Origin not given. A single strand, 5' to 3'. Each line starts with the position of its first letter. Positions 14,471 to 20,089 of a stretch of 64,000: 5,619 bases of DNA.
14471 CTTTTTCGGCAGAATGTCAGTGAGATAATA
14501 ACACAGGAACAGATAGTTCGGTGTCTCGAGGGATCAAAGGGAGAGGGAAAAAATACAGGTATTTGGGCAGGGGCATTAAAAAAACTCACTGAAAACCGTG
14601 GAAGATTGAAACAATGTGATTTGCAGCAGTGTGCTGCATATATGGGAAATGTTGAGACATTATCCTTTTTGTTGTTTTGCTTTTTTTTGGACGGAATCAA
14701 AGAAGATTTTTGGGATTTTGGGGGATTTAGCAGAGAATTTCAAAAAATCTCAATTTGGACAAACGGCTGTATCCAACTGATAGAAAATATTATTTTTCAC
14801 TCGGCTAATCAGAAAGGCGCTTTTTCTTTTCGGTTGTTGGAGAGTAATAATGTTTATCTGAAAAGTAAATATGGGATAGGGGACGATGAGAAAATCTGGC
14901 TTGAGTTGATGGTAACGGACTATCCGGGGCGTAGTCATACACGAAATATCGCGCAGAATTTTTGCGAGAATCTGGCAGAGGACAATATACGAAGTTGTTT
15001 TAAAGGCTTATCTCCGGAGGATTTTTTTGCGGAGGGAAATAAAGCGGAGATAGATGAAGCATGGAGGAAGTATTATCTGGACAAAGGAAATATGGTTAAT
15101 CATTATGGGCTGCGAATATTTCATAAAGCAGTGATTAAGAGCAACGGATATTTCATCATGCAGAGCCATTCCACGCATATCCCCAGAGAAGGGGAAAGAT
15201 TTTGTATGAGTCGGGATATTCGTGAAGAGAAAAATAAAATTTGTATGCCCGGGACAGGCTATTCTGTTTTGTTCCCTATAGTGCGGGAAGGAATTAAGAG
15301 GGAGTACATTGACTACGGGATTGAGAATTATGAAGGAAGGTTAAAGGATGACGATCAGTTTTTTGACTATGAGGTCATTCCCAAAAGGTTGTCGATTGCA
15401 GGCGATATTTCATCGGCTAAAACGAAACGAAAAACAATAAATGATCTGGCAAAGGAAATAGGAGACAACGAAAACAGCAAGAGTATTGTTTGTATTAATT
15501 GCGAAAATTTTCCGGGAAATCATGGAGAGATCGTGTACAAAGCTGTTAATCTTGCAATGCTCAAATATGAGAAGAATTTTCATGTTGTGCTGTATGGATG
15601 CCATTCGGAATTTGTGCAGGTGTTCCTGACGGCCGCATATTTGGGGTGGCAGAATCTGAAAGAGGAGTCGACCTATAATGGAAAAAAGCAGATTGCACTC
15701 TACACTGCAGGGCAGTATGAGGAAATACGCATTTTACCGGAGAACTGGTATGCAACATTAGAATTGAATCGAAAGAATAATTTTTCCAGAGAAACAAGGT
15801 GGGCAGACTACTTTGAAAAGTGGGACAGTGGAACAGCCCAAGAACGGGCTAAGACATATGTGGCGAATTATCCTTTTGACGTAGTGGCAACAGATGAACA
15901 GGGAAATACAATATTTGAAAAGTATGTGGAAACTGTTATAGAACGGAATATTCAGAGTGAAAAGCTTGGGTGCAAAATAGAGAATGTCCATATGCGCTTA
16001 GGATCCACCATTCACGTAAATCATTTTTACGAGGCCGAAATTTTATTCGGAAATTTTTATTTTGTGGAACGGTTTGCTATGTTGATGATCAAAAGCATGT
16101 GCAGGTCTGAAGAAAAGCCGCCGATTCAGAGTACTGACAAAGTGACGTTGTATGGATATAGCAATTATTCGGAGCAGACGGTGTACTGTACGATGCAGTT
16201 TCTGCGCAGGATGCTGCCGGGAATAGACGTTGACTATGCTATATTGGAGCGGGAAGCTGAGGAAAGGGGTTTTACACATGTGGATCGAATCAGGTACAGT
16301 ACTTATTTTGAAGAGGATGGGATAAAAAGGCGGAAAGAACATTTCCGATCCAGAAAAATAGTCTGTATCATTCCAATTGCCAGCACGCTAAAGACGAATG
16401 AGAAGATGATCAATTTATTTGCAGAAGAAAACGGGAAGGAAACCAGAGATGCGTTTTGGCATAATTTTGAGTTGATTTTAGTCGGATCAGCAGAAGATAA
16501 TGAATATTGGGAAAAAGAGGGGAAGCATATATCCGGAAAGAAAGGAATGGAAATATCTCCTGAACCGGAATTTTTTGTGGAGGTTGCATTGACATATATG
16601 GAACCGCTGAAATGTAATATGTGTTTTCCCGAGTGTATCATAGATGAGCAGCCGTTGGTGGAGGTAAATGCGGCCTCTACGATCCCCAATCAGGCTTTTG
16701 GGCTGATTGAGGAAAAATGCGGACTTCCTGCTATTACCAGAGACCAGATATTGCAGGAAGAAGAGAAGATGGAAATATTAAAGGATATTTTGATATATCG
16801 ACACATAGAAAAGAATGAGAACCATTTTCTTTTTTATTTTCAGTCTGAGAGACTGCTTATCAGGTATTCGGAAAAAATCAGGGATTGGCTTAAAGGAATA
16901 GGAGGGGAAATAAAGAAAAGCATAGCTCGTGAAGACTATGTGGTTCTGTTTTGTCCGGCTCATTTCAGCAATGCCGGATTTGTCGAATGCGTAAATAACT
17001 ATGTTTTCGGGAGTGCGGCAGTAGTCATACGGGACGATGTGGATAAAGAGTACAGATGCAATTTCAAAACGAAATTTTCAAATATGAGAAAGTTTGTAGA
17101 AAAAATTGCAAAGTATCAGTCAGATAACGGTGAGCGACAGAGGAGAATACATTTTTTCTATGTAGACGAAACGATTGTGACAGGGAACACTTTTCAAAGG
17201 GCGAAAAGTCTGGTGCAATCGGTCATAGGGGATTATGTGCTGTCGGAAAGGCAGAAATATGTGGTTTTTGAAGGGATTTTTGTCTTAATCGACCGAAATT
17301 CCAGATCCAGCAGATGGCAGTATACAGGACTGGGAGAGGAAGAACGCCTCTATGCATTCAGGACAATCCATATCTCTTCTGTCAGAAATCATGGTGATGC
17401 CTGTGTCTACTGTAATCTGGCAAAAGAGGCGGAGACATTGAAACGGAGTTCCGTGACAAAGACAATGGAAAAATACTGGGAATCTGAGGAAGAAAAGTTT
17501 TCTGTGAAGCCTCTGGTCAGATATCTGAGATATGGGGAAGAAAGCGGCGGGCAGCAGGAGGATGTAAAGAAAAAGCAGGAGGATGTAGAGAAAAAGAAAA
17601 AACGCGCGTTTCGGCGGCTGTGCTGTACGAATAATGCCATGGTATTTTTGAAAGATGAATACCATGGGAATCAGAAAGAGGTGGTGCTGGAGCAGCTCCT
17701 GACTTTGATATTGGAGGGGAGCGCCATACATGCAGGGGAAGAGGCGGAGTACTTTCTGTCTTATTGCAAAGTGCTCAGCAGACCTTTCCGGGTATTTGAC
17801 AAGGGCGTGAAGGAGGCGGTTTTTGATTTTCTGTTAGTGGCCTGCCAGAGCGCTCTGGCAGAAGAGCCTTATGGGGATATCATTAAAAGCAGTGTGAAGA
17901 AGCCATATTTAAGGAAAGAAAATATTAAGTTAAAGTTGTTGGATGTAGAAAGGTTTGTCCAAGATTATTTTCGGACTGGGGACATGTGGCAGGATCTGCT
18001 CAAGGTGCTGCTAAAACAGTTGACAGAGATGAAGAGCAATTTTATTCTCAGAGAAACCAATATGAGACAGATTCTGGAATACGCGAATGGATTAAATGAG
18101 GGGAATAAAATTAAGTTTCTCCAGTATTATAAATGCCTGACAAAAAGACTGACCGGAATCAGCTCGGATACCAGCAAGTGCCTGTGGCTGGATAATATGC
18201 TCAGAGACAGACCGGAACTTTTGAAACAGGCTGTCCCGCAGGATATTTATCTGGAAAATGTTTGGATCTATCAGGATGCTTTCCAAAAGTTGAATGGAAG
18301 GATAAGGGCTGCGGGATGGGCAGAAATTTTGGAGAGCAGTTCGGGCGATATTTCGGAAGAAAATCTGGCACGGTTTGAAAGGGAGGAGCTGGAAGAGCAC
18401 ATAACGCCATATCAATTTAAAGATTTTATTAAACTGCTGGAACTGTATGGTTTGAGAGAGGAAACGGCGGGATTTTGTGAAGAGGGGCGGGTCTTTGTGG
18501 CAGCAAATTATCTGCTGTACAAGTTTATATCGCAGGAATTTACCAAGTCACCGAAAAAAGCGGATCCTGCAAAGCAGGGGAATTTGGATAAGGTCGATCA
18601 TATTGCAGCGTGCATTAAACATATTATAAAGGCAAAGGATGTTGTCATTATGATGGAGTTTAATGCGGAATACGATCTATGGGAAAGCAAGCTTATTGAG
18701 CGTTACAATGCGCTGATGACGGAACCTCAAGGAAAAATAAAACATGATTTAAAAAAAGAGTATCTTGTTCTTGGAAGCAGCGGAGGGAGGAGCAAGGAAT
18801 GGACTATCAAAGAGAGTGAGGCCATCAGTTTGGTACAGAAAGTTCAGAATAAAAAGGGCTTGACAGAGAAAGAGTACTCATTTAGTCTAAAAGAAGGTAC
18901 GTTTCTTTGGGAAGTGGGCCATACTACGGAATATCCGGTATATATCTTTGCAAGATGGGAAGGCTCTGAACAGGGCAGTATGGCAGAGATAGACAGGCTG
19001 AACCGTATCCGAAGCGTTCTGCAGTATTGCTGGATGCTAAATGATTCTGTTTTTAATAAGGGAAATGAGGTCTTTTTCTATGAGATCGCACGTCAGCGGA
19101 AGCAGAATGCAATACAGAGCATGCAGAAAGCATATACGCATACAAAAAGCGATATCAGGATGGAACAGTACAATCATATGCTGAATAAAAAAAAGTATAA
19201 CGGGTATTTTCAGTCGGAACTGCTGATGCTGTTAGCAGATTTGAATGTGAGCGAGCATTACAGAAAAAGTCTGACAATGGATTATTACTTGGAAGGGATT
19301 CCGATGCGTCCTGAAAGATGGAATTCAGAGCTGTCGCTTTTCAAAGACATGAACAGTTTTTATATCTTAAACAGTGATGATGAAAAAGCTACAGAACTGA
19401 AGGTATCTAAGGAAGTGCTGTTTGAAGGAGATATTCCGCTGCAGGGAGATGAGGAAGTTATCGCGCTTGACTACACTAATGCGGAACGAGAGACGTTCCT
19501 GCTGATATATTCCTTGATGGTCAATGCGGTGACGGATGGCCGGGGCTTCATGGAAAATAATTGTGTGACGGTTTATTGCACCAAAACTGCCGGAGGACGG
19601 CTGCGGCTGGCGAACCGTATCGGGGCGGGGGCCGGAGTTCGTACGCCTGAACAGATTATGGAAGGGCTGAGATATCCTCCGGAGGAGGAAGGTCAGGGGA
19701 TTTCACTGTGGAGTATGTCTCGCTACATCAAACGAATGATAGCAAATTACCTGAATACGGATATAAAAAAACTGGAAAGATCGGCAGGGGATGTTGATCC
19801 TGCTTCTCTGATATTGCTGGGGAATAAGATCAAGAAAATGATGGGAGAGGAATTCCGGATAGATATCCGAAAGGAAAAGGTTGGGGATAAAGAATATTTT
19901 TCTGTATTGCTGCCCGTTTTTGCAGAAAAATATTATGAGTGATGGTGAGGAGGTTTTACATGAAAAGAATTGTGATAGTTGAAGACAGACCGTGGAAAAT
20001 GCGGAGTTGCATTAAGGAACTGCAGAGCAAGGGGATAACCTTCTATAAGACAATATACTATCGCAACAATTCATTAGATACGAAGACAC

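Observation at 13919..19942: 2007-aa protein with two separate HATPase_c-like modules at opposite ends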

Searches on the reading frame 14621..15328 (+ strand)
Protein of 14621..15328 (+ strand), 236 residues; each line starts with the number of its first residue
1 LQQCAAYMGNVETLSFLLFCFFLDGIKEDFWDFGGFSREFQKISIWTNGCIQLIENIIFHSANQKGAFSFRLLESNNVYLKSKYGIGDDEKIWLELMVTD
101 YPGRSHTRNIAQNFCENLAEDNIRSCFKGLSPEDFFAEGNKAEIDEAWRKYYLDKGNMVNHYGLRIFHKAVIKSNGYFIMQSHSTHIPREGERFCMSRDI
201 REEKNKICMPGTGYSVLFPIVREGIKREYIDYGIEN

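Call 94: search_protein_representatives(alignment_id=A13)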
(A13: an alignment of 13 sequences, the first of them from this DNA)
Query: 13 sequences, 238 profile positions. Proteins with E-value up to 0.001 (for the whole library): 702; up to 1e-10: 495; up to 1e-30: 106. The best 150 are listed.
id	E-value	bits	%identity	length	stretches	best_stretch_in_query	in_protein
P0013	4.3e-86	304.5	-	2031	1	1-238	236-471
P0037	1.2e-70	253.9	-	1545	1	2-237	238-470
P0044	4.2e-66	239.1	-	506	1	3-237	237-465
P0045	1.5e-63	230.7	-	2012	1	6-237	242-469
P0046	8.5e-62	225.0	-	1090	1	2-238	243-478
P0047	1.9e-60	220.6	-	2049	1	2-237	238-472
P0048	1.2e-59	217.9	-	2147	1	2-236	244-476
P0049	2.6e-59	216.8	-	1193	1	6-237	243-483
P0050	3.5e-59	216.4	-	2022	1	3-237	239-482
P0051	6.4e-59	215.6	-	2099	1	4-237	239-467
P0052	2.3e-58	213.7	-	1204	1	3-236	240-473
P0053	4.1e-57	209.6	-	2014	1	7-237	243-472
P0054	1.0e-56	208.3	-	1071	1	3-237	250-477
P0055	1.2e-54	201.6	-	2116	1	4-237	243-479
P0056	1.4e-54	201.4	-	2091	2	3-226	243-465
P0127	3.4e-34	134.6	-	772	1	35-229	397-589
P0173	3.8e-27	111.6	-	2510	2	4-158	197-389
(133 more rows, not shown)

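Call 118: find_encoding_contigs(protein=P0127, flank=10000, max_places=2)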
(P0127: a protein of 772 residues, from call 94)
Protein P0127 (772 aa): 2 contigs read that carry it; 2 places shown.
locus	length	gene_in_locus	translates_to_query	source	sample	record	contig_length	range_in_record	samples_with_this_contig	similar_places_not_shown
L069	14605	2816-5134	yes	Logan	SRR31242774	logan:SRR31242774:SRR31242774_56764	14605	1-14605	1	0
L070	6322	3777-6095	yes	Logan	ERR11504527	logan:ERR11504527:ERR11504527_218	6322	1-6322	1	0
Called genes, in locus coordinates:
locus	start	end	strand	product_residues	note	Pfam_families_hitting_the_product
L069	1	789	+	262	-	?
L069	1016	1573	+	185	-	PF01863:YgjP-like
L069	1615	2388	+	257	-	PF24741:AlkZ-rel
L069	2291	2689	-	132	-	-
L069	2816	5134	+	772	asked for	-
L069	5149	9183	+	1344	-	-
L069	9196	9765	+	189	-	-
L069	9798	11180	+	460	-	-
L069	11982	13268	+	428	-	PF02463:SMC_N, PF13175:AAA_15, PF13304:AAA_21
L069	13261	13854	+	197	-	-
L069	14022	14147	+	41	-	-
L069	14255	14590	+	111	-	-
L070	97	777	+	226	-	-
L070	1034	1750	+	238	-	-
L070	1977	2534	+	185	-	PF01863:YgjP-like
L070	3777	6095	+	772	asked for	-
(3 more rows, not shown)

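Call 119: find_encoding_contigs(protein=P0173, flank=10000, max_places=2)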
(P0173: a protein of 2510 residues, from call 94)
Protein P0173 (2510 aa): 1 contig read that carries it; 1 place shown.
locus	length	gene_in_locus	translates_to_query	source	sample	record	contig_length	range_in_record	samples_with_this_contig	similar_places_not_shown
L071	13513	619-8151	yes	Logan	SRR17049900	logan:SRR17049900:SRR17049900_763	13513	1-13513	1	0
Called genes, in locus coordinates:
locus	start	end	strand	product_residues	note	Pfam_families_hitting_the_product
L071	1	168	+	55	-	?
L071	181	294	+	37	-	-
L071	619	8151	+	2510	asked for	PF00149:Metallophos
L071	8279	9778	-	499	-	PF02518:HATPase_c (faint)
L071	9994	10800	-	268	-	PF00072:Response_reg, PF08769:Spo0A_C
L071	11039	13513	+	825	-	?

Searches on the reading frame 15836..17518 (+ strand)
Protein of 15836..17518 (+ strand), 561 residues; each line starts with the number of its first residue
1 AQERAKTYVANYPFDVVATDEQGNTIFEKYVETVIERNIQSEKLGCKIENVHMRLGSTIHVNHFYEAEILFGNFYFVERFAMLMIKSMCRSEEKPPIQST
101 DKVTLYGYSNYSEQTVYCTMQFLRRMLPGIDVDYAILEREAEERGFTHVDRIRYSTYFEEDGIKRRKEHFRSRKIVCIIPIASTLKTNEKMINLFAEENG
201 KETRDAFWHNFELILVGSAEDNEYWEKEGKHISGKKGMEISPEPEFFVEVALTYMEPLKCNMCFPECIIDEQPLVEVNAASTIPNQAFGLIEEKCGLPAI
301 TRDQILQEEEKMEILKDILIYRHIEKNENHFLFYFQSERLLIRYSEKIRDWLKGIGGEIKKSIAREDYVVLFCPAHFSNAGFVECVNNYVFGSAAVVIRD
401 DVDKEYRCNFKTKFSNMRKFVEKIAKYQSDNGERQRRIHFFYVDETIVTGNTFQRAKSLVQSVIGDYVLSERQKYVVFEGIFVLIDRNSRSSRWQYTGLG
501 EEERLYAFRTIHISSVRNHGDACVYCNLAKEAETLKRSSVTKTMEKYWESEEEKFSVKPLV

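Call 103: search_dna_similar(query=window:15836-17518:+, collection=plasmids, mode=protein, max_rows=10)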
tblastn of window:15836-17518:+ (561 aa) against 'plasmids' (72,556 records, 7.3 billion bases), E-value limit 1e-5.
No match.

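Call 104: search_dna_similar(query=window:15836-17518:+, collection=phages, mode=protein, max_rows=10)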
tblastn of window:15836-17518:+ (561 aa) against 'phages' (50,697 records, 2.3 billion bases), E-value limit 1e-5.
No match.

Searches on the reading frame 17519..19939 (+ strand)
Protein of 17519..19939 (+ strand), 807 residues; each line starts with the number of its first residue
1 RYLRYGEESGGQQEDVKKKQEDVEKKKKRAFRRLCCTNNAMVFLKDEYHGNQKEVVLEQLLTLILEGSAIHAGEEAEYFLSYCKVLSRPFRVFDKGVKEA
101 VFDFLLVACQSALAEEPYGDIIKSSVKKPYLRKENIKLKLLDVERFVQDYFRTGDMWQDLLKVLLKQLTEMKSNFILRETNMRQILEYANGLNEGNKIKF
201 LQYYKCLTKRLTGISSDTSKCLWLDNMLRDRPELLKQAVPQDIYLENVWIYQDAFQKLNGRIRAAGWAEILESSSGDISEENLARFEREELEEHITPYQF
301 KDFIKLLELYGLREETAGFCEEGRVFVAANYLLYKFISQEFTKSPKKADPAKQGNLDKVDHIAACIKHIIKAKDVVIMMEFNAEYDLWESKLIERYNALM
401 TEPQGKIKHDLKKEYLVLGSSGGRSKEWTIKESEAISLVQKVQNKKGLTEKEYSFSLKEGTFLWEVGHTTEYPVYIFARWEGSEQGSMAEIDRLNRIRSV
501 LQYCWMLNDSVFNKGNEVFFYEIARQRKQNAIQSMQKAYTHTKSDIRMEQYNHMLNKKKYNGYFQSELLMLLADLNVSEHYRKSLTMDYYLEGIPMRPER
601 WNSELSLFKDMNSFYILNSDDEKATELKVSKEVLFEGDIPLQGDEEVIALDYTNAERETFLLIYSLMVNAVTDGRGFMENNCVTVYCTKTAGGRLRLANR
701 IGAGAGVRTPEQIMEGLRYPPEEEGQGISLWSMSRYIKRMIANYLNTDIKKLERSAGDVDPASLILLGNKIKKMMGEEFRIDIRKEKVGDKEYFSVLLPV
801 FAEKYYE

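Call 40: search_protein_families(library=pfam, alignment_id=A4, max_evalue=0.1)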
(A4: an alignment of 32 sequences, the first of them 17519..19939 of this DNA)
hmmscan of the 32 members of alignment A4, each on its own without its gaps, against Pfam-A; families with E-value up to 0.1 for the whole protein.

A. member 1, window:17519-19939:+ (807 aa): 0 families

B. families by the number of members that match (of 32 scanned): 16 families
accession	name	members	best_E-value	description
PF02213.21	GYF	3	0.0062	GYF domain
PF22652.1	DUF7006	1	0.0076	Family of unknown function (DUF7006)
PF09059.15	TyeA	1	0.0078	TyeA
PF15565.11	Imm30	1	0.0083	Immunity protein 30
PF23448.1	CAP-like_CFAP184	1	0.017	CFAP184 CAP-like domain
PF21127.4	ATG1-like_MIT2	1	0.023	ATG1-like, MIT domain 2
PF14890.11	Intein_splicing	1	0.025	Intein splicing domain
PF20570.3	DUF6779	1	0.03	Domain of unknown function (DUF6779)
PF19176.5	DUF5858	1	0.042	Family of unknown function (DUF5858)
PF01340.26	MetJ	1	0.05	Met Apo-repressor, MetJ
PF02518.31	HATPase_c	1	0.067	Histidine kinase-, DNA gyrase B-, and HSP90-like ATPase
PF10083.14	DUF2321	1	0.069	Uncharacterized protein conserved in bacteria (DUF2321)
PF14002.11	YniB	1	0.075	YniB-like protein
PF23420.1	DUF7108_C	1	0.079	DUF7108, C-terminal domain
PF04057.18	Rep-A_N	1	0.087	Replication factor-A protein 1, N-terminal domain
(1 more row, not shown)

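Call 59: predict_structure(alignment_id=A7)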
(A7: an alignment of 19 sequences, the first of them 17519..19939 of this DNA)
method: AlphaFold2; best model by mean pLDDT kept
length: 807 residues; sequences in the alignment: 19
mean_pLDDT: 81.6   pTM: 0.76
mean pLDDT of the five models: 81.6, 80.5, 80.2, 79.8, 76.7
residues with pLDDT >= 90: 215; 70-90: 463; 50-70: 98; < 50: 31
segments of 3 or more residues with pLDDT < 50: 1-11, 349-353, 446-450, 535-540
pLDDT, mean of each block of 10 residues (from residue 1): 44 61 81 87 77 85 91 90 81 74 92 90 86 91 93 89 92 87 92 88 89 77 90 84 89 91 73 64 88 87 93 86 93 87 55 66 93 90 84 90 80 85 68 72 57 78 85 89 67 90 89 83 77 51 67 77 77 82 84 79 66 72 79 90 83 68 86 78 91 91 73 80 74 91 90 78 89 89 90 92 81
secondary structure, 60 per line:
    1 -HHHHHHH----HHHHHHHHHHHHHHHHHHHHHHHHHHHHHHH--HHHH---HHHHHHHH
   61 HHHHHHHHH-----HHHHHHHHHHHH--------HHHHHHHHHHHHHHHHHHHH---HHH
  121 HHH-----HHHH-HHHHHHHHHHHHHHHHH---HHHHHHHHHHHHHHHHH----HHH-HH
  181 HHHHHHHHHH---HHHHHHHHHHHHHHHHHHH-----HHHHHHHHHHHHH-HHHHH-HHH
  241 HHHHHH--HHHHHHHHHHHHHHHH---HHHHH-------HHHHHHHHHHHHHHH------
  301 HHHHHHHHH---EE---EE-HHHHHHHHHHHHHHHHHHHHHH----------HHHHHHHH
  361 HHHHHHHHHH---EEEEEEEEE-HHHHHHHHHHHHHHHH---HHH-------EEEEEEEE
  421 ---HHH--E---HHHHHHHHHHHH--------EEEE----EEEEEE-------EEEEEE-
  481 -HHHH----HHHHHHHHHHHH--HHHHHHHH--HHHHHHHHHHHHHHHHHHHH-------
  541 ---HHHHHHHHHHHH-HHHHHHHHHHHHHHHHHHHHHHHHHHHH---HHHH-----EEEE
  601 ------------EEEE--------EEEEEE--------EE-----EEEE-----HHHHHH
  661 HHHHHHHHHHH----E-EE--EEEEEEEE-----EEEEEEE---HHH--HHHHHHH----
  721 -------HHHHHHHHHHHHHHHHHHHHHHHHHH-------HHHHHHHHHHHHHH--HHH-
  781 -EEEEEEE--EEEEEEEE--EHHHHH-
elements in order (helices of 4 or more, strands of 3 or more residues): H2-8 H13-43 H46-49 H53-69 H75-86 H95-114 H118-123 H129-132 H134-150 H154-170 H179-190 H194-212 H218-230 H232-236 H238-246 H249-264 H268-272 H280-294 H301-309 H321-342 H353-370 E374-382 H384-399 E413-420 H433-444 E453-456 E461-466 E474-479 H482-485 H490-501 H504-511 H514-533 H544-555 H557-584 H588-591 E597-600 E613-616 E625-630 E646-649 H655-671 E682-689 E695-701 H710-716 H728-753 H761-774 E782-788 E791-798 H802-806

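Call 63: fold_search(model_id=the predicted structure, library=pdb)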
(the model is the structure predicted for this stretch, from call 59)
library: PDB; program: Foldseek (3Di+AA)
matches with E <= 10: 496; with E <= 0.001: 0
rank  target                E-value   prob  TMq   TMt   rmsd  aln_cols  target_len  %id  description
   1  8a52_A                3.8e-03  0.93  0.12  0.22  26.7       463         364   11  Crystal structure of a chimeric LOV-Histidine kinase SB2F1 (asymmetrical variant, trigonal form with long c-axis) (released 2023-12-27)
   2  8iff_A                4.3e-03  0.96  0.13  0.12  18.4       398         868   12  Cryo-EM structure of Arabidopsis phytochrome A. (released 2023-08-02)
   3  9eut_A                5.5e-03  0.92  0.16  0.17  19.8       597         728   12  Cryo-EM structure of the full-length Pseudomonas aeruginosa bacteriophytochrome in its Pr state (released 2024-09-04)
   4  8iff_B                8.7e-03  0.96  0.13  0.13  17.1       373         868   13  Cryo-EM structure of Arabidopsis phytochrome A. (released 2023-08-02)
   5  8isj_B                1.5e-02  0.91  0.14  0.13  17.0       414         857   12  Pr conformer of Arabidopsis thaliana phytochrome A - AtphyA-Pr (released 2023-08-09)
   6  8a3u                  2.5e-02  0.91  0.14  0.27  25.7       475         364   11  Crystal structure of a chimeric LOV-Histidine kinase SB2F1 (symmetrical variant, trigonal form with short c-axis) (released 2023-12-20)
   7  8a7h_A                4.6e-02  0.82  0.14  0.28  26.1       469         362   11  Crystal structure of a chimeric LOV-Histidine kinase SB2F1-I66R mutant (light state; asymmetrical variant, trigonal fo (released 2024-01-10)
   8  6xjp_C                5.9e-02  0.33  0.12  0.10  23.9       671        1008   11  Crystal Structure of KPT-185 bound to CRM1 (537-DLTVK-541 to GLCEQ) (released 2021-01-27)
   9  8a7f_A                6.1e-02  0.54  0.11  0.22  26.6       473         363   11  Crystal structure of a chimeric LOV-Histidine kinase SB2F1-I66R mutant (asymmetrical variant, trigonal form with long  (released 2024-01-10)
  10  4fmt_B                6.9e-02  0.95  0.12  0.34  10.6       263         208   13  Crystal structure of a ChpT protein (CC_3470) from Caulobacter crescentus CB15 at 2.30 A resolution (released 2012-07-25)
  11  8a7f_B                9.2e-02  0.51  0.12  0.22  28.2       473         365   10  Crystal structure of a chimeric LOV-Histidine kinase SB2F1-I66R mutant (asymmetrical variant, trigonal form with long  (released 2024-01-10)
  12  4fmt_A                1.1e-01  0.91  0.12  0.33  10.7       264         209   13  Crystal structure of a ChpT protein (CC_3470) from Caulobacter crescentus CB15 at 2.30 A resolution (released 2012-07-25)
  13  3d36_A                1.4e-01  0.85  0.12  0.33  14.3       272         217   12  How to Switch Off a Histidine Kinase: Crystal Structure of Geobacillus stearothermophilus KinB with the Inhibitor Sda (released 2009-01-13)
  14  7t3q_A                1.7e-01  0.06  0.09  0.05  32.8       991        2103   10  IP3 and ATP bound type 3 IP3 receptor in the pre-active B state (released 2022-03-23)
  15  6a38_C                1.8e-01  0.12  0.10  0.09  23.6       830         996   10  MVM NS2 NES in complex with CRM1-Ran-RanBP1 (released 2019-06-19)
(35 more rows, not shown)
